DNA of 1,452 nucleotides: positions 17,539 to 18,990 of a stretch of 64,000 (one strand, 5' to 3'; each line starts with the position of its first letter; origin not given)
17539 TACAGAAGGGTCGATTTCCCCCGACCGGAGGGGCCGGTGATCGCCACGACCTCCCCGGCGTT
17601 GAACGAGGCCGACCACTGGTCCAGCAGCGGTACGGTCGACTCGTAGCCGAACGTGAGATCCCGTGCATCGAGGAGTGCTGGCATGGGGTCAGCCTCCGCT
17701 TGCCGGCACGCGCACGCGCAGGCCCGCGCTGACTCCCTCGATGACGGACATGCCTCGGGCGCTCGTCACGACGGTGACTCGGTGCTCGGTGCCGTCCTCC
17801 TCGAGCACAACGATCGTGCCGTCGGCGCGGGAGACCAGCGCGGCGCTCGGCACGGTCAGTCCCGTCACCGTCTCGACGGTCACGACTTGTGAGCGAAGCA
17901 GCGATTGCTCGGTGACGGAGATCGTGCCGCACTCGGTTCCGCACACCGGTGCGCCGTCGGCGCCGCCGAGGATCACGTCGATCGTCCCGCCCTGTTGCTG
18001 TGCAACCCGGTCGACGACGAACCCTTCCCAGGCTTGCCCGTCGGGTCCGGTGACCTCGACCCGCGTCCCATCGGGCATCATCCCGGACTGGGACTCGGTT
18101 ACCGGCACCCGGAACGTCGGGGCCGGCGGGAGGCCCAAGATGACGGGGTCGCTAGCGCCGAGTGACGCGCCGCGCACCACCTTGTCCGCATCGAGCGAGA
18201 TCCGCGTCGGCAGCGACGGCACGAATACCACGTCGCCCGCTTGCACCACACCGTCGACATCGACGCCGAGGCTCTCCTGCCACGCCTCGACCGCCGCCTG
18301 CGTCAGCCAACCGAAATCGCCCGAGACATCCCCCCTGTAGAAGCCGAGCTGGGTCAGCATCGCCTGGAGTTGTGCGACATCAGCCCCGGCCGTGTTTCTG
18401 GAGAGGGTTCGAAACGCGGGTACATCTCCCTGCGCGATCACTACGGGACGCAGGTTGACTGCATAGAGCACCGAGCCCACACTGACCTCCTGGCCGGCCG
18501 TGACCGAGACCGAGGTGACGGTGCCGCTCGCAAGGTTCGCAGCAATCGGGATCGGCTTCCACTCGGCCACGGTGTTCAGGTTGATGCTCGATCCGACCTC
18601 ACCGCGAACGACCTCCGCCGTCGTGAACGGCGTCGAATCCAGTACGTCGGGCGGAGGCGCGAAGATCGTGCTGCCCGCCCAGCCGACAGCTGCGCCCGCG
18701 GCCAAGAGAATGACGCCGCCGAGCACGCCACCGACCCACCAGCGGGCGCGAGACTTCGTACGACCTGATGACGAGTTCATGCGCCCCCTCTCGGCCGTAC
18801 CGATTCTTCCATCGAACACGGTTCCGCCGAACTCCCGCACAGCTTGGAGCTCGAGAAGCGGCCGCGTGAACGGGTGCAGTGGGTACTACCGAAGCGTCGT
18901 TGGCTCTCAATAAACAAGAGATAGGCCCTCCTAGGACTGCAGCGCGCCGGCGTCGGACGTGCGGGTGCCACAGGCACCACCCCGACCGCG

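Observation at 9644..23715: Lower-GC 14-kb island: ECF-wired secretome with two ABC modules and no recognisable enzymatic cargo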

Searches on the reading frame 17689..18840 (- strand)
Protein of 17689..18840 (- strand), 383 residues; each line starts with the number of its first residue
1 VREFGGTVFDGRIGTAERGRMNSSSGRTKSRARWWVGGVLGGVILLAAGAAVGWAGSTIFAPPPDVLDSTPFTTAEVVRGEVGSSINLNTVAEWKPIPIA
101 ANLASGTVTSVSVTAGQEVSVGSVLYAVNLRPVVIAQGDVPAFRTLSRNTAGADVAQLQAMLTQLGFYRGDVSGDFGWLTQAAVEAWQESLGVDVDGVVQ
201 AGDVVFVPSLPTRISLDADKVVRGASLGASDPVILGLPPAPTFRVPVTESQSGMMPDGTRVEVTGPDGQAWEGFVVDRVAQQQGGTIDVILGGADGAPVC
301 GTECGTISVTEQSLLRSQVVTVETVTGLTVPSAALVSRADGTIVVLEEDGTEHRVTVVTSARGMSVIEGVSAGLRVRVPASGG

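Call 8: search_protein_families(library=pfam, max_evalue=0.01, proteins=[window:17689-18840:-])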
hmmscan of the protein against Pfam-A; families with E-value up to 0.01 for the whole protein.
window:17689-18840:- (383 aa): 2 families
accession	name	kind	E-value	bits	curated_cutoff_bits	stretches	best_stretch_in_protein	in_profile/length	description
PF01471.23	PG_binding_1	-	5.5e-13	49.3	23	1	152-199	2-49/57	Putative peptidoglycan binding domain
PF13533.13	Biotin_lipoyl_2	-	0.00043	20.5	29.8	1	104-128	7-31/32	Biotin-lipoyl like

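Call 10: search_protein_families(library=ncbifam, max_evalue=0.01, proteins=[window:17689-18840:-])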
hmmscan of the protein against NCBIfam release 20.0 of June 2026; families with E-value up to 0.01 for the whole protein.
window:17689-18840:- (383 aa): 7 families
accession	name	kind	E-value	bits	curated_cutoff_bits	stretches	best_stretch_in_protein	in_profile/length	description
TIGR02869.1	spore_SleB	equivalog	1.2e-11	44.9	236.5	1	145-201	6-62/201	spore cortex-lytic enzyme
TIGR01730.1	RND_mfp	subfamily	0.00017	20.7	94.9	0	103-135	32-64/322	efflux RND transporter periplasmic adaptor subunit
NF052377.1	lmo1851_S41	exception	0.00035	19.4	725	1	145-202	383-440/468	lmo1851 family serine protease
NF004786.0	PRK06132.1-3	equivalog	0.00054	18.9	329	1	134-197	202-265/418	hypothetical protein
TIGR03979.1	His_Ser_Rich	equivalog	0.00063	19.8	121.65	1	153-199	132-178/190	His-Xaa-Ser repeat protein HxsA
NF052335.1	PdgHdaseHSB129560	equivalog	0.009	15.4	500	0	159-200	280-321/330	peptidoglycan hydrolase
NF052336.1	PdgHdaseHSB100310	equivalog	0.01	15.3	500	0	166-199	272-305/316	peptidoglycan hydrolase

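Call 50: search_protein_families(library=padloc, max_evalue=0.001, proteins=[window:17689-18780:-])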
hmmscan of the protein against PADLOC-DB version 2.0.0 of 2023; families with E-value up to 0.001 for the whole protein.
window:17689-18780:- (363 aa): 0 families

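Call 87: search_dna_similar(query=window:17689-18780:-, collection=plasmids, mode=protein, max_rows=12, max_evalue=1e-10)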
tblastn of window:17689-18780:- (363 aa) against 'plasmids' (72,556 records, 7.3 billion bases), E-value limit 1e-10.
Records with a match: 2; places in all: 2; records where one place covers at least 80% of the query: 1.
Best place of each record, by identity: <60% 2.
By first word of the organism name: Clavibacter 1; Streptomyces 1.
By predicted mobility (MOB-suite, as given by PLSDB): mobilizable 1; non-mobilizable 1.
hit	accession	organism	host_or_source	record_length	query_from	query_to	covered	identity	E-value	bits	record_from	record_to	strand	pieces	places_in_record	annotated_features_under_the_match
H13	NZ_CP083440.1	Clavibacter sp. A6099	Tomato,Cell culture,Seeds,Seeds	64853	37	362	90%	50.9%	8e-82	278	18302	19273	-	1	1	none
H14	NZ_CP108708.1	Streptomyces sp. NBC_01003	-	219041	51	260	58%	33.6%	3e-11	72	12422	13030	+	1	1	peptidoglycan-binding domain-containing protein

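Call 88: get_annotated_region(hit=H13, flank=9000)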
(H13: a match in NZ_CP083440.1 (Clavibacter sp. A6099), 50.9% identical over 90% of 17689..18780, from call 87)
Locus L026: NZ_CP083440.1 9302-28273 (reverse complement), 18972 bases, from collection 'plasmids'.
description: Clavibacter sp. A6099 plasmid pCL-A6099, complete sequence
organism: Clavibacter sp. A6099 (NCBI taxid 2860285)
taxonomy: Bacteria; Actinomycetota; Actinomycetes; Micrococcales; Microbacteriaceae; Clavibacter; Clavibacter sp. A6099
host: -; source: Tomato,Cell culture,Seeds,Seeds; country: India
typing (MOB-suite, as given by PLSDB): mobilizable; relaxase MOBF
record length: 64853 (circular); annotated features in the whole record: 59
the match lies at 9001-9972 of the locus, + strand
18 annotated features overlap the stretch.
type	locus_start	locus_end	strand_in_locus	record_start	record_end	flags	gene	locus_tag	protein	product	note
CDS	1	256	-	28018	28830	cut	-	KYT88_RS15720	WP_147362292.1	HIRAN domain-containing protein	-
CDS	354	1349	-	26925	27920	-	-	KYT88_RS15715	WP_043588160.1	PIN domain-containing protein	-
CDS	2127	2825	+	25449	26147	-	-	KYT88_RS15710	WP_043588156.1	hypothetical protein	-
CDS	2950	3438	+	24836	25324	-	-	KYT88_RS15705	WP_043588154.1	GNAT family N-acetyltransferase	-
CDS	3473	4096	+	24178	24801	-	-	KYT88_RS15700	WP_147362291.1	hypothetical protein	-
CDS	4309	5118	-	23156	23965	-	-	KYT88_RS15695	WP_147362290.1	DUF6338 family protein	-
CDS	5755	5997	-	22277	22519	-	-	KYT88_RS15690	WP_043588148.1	DUF2188 domain-containing protein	-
CDS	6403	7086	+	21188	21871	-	-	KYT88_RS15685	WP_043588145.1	SOS response-associated peptidase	GO:0018142 - protein-DNA covalent cross-linking [Evidence IEA]; GO:0009432 - SOS response [Evidence IEA]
CDS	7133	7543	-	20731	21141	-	-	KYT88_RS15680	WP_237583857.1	helix-turn-helix domain-containing protein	-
CDS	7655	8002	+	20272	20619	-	-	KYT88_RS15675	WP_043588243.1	Lsr2 family protein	-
CDS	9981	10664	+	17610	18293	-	-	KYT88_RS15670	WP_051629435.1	ATP-binding cassette domain-containing protein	-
CDS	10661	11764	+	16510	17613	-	-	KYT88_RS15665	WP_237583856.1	FtsX-like permease family protein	-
CDS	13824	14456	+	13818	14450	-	lepB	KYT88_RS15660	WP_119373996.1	signal peptidase I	GO:0009306 - protein secretion [Evidence IEA]; GO:0006465 - signal peptide processing [Evidence IEA]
CDS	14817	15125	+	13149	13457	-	-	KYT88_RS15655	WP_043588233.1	hypothetical protein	-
CDS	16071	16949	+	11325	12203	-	-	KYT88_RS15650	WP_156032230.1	hypothetical protein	-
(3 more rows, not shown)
